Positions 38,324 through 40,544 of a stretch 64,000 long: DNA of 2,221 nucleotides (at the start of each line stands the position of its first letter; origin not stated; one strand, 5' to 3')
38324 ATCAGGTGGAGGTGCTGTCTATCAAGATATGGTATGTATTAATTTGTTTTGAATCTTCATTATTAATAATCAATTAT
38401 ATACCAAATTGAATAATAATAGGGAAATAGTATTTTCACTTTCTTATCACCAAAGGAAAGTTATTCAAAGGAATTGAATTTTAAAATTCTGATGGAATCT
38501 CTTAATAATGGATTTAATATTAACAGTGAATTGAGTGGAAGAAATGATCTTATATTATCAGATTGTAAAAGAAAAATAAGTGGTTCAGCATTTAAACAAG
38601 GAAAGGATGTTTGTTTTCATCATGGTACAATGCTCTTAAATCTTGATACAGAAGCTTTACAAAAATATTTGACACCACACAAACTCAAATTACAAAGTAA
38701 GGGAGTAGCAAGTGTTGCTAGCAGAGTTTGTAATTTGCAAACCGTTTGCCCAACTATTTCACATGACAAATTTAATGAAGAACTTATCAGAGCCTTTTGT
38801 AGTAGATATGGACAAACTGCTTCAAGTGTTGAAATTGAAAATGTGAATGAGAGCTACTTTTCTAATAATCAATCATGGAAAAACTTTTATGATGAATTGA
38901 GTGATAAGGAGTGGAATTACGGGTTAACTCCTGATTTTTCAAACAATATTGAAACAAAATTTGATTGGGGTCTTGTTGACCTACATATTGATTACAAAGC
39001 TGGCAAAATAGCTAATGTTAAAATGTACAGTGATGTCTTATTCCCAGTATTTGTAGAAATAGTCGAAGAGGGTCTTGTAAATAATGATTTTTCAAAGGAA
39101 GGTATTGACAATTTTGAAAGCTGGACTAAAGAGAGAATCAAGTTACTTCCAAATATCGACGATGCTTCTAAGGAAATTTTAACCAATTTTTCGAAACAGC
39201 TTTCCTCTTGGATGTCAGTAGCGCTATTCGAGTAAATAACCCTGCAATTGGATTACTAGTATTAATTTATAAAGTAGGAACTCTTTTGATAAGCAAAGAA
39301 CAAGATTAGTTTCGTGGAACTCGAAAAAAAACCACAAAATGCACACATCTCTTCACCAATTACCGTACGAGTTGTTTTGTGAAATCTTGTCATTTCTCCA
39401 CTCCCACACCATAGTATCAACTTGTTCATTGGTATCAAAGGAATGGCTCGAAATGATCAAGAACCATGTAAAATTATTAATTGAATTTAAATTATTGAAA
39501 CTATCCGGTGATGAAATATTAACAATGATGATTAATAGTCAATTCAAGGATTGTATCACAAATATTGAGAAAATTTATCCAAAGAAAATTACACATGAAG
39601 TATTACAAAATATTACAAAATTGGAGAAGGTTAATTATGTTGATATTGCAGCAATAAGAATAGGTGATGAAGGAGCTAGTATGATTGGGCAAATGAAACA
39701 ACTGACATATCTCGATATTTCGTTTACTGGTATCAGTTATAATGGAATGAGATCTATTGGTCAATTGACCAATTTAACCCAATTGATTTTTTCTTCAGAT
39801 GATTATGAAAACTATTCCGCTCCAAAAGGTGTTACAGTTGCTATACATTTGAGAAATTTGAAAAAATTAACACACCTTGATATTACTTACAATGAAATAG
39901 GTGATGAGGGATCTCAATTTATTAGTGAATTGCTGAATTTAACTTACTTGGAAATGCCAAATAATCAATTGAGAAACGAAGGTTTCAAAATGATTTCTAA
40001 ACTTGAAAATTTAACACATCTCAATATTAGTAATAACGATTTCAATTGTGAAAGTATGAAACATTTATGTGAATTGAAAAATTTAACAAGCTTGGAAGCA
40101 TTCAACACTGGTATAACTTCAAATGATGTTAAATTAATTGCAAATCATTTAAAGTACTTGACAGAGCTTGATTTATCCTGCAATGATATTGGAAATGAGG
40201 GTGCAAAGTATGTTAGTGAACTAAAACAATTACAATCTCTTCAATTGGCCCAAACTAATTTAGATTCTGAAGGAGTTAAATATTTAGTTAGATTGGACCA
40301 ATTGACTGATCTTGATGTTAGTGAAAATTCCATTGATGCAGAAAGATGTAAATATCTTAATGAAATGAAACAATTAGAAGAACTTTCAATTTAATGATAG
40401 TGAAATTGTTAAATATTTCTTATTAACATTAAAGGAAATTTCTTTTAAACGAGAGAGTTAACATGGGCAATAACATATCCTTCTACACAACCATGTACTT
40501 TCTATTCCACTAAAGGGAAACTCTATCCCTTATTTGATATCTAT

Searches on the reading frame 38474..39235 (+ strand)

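Call 39: search_protein_families(library=pfam, proteins=[window:38474-39235:+], max_evalue=0.001)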
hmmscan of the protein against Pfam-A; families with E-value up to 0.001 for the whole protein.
window:38474-39235:+ (253 aa): 2 families
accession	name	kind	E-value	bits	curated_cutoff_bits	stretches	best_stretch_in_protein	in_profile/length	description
PF21948.1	LplA-B_cat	-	8.3e-24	85.1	27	1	6-108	100-199/200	Lipoyl protein ligase A/B catalytic domain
PF10437.14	Lip_prot_lig_C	-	2.2e-13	50.4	24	1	152-214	1-63/85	Bacterial lipoate protein ligase C-terminus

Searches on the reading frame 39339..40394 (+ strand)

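Call 39: search_protein_families(library=pfam, proteins=[window:39339-40394:+], max_evalue=0.001)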
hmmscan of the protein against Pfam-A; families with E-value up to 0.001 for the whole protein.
window:39339-40394:+ (351 aa): 8 families
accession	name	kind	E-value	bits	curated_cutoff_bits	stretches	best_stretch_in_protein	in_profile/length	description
PF13516.12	LRR_6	-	1.5e-23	81.4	23.4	2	271-291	2-22/24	Leucine Rich repeat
PF23598.1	LRR_14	-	6.6e-17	61.7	40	2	236-351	36-146/353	Leucine-rich repeat region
PF13855.12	LRR_8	-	6.2e-16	58.4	27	1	273-332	2-61/61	Leucine rich repeat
PF12799.13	LRR_4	-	3.4e-15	56.1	27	0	200-235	2-39/44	Leucine Rich repeats (2 copies)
PF25013.1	LRR_Zer-1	-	1.4e-12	48.4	27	1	218-314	3-104/137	Zer-1-like, Leucine-rich repeats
PF00560.39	LRR_1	-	4.8e-09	35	20.6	0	224-244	1-21/23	Leucine Rich Repeat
PF12937.12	F-box-like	-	1.3e-06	28.5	24.3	1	6-43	2-38/47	F-box-like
PF00646.38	F-box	-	1.4e-05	25.3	20.5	1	5-43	1-38/43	F-box domain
